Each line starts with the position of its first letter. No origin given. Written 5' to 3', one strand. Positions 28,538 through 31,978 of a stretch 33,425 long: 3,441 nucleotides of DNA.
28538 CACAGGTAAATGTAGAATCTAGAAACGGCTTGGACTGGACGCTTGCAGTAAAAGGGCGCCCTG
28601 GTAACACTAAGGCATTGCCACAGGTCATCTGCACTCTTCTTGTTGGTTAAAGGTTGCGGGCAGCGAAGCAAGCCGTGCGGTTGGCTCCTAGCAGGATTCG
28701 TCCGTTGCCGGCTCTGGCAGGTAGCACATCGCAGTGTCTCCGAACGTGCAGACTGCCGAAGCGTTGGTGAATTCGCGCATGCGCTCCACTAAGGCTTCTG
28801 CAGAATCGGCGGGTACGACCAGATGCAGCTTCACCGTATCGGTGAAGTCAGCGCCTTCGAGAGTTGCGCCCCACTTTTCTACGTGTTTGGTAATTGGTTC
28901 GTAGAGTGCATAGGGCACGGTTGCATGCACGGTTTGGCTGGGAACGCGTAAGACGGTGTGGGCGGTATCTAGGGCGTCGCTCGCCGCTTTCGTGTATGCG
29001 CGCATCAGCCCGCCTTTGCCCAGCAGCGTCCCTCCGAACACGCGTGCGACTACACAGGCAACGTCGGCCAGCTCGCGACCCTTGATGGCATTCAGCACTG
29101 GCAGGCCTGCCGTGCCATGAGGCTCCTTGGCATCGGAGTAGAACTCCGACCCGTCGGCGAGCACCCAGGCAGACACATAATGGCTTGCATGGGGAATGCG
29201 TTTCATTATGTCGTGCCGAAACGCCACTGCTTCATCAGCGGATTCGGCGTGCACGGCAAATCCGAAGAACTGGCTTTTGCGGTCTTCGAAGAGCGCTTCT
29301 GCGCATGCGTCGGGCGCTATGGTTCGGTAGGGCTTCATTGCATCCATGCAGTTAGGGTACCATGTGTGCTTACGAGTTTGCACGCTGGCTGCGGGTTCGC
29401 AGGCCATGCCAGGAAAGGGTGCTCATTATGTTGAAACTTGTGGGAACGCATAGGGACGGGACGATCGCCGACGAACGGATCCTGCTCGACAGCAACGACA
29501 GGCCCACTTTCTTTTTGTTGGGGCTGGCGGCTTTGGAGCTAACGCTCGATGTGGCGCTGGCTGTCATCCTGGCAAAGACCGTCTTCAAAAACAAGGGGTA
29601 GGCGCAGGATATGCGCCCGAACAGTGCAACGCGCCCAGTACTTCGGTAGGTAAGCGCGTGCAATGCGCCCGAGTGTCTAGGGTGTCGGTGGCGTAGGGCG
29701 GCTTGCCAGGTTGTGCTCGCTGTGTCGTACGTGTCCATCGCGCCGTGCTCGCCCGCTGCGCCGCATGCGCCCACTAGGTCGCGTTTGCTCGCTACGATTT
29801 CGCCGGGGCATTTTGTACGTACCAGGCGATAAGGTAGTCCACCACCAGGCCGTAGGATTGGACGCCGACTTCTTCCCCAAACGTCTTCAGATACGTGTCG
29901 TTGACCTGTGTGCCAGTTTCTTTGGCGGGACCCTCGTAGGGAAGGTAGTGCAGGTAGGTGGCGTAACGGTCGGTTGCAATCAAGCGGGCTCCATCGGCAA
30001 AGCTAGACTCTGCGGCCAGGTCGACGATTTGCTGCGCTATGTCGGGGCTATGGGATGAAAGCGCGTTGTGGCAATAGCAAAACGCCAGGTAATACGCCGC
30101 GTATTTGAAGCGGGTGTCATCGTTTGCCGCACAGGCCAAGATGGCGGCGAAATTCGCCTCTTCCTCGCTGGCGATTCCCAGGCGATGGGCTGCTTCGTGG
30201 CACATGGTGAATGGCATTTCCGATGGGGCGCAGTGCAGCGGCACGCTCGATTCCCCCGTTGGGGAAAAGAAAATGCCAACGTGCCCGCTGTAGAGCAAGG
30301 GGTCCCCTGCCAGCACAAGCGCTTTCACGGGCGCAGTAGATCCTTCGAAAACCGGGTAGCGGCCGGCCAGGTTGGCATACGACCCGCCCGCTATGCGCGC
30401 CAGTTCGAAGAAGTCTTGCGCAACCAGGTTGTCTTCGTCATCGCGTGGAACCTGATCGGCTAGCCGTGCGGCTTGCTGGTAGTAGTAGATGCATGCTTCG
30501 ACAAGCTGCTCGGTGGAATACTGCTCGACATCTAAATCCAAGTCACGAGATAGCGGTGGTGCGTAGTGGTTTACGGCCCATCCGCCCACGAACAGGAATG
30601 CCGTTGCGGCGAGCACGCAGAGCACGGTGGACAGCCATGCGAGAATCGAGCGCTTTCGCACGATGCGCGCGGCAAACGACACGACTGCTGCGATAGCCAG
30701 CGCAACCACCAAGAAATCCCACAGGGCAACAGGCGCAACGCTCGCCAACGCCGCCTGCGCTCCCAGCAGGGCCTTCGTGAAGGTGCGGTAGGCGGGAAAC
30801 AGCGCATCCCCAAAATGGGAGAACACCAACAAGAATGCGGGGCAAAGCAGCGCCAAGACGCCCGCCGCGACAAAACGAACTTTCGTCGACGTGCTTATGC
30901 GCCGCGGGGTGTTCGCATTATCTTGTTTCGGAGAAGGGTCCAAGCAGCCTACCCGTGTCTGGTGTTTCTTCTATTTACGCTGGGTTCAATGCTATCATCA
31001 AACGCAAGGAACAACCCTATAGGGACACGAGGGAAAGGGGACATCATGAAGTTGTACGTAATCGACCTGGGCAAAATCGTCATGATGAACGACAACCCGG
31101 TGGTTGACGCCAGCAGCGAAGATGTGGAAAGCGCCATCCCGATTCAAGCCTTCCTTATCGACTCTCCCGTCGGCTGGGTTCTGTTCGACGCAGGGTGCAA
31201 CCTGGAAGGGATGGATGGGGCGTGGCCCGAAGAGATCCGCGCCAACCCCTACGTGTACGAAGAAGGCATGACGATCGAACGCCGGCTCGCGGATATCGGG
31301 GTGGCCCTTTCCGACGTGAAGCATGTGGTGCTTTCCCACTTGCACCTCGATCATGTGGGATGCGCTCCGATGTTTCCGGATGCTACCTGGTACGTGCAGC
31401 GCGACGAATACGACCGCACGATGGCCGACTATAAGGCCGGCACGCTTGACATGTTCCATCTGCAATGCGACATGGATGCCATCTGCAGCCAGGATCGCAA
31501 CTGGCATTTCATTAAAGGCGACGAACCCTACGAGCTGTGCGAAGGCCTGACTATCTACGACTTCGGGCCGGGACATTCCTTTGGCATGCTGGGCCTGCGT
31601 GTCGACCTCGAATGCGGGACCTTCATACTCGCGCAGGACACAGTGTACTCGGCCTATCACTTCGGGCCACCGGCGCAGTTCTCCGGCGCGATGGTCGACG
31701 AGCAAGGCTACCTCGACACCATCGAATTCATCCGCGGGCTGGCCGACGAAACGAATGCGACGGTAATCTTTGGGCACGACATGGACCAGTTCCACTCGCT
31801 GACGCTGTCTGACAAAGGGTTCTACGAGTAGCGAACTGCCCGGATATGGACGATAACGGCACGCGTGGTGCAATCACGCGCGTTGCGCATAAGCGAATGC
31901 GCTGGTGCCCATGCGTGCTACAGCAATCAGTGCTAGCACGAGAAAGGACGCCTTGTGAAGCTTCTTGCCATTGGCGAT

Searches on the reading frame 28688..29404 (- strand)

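Call 9: search_protein_families(library=pfam, proteins=[window:28688-29404:-], max_evalue=0.001)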
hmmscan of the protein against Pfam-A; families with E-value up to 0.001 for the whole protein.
window:28688-29404:- (238 aa): 2 families
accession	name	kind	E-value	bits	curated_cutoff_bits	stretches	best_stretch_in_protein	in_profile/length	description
PF01205.25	UPF0029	-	2.7e-28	98.5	27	1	42-145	1-107/107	Uncharacterized protein family UPF0029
PF09186.17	DUF1949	-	7.8e-09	35.7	23.7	1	162-215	2-55/56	Domain of unknown function (DUF1949)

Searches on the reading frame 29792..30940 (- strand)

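Call 9: search_protein_families(library=pfam, proteins=[window:29792-30940:-], max_evalue=0.001)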
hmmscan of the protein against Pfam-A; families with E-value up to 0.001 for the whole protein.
window:29792-30940:- (382 aa): 1 family
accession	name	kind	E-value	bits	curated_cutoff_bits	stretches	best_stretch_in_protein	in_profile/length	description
PF12725.13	DUF3810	-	2.3e-68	231.3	28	1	54-371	5-311/311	Protein of unknown function (DUF3810)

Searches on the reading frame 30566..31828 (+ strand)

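Call 9: search_protein_families(library=pfam, proteins=[window:30566-31828:+], max_evalue=0.001)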
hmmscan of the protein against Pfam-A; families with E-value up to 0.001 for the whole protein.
window:30566-31828:+ (421 aa): 1 family
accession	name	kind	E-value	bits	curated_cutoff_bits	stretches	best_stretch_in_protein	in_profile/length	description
PF00753.33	Lactamase_B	-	5.3e-14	53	22.7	1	193-278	6-71/196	Metallo-beta-lactamase superfamily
